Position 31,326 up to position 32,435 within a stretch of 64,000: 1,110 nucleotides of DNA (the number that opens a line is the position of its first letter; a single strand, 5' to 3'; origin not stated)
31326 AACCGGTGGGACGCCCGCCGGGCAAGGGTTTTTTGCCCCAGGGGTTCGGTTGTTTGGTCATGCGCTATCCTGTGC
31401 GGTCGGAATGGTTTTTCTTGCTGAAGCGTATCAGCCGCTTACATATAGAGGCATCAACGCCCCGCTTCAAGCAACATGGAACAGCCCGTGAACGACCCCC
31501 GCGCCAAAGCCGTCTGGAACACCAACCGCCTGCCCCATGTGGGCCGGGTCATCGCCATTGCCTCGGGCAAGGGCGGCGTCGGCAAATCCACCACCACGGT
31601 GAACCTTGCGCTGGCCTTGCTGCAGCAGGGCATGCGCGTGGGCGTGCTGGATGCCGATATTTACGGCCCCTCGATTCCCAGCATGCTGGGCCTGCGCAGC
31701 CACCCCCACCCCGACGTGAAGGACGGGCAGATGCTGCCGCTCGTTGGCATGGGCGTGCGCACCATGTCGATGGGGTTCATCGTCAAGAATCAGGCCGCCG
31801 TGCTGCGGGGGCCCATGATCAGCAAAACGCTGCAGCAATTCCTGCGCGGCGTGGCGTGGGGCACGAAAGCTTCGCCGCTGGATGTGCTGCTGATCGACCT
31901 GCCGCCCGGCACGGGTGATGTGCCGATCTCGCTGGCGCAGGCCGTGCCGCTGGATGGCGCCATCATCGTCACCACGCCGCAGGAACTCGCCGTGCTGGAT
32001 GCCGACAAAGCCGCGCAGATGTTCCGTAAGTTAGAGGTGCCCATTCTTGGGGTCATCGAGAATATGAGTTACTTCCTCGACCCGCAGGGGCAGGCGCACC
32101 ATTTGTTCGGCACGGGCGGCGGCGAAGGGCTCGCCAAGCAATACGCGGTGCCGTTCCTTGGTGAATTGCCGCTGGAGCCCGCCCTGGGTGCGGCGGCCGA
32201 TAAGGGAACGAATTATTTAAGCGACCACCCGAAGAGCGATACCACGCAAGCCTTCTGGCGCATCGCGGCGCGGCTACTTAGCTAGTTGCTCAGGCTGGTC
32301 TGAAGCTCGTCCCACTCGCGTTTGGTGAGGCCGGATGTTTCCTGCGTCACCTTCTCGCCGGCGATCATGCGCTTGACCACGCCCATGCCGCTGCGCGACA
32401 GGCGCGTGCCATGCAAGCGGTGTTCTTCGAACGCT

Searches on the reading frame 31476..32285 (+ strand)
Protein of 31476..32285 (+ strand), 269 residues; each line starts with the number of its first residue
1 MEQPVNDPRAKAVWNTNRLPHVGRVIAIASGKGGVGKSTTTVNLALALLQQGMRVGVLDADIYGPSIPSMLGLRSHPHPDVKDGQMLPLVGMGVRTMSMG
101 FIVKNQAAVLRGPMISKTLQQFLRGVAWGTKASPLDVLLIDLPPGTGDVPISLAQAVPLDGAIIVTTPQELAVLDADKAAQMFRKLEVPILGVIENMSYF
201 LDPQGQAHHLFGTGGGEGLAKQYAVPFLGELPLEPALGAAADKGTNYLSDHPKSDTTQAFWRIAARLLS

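Call 20: search_protein_families(library=pfam, proteins=[window:31476-32285:+], max_evalue=0.001)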
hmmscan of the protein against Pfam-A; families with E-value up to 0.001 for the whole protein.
window:31476-32285:+ (269 aa): 8 families
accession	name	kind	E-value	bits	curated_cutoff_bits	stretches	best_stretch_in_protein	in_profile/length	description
PF10609.15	ParA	-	5.2e-90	301.6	27.1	1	22-267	2-245/246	NUBPL iron-transfer P-loop NTPase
PF01656.29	CbiA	-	1.6e-14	54.4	25.4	1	26-244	1-122/125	CobQ/CobB/MinD/ParA nucleotide binding domain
PF13614.12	AAA_31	-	5.1e-11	43.3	27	1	24-62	2-40/177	AAA domain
PF09140.17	MipZ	-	1.9e-08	34.4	20.7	1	25-75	2-52/262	ATPase MipZ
PF00142.24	Fer4_NifH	-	3.7e-05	23.8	25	1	26-61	3-37/271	4Fe-4S iron sulfur cluster binding proteins, NifH/frxC family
PF02374.21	ArsA_ATPase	-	9.9e-05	22.1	24.3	0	28-61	5-38/305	Anion-transporting ATPase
PF03308.22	MeaB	-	0.00072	19.1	23.1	1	19-61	27-70/273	Methylmalonyl Co-A mutase-associated GTPase MeaB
PF07015.17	VirC1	-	0.00078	19.3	24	0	25-62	3-40/231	VirC1 protein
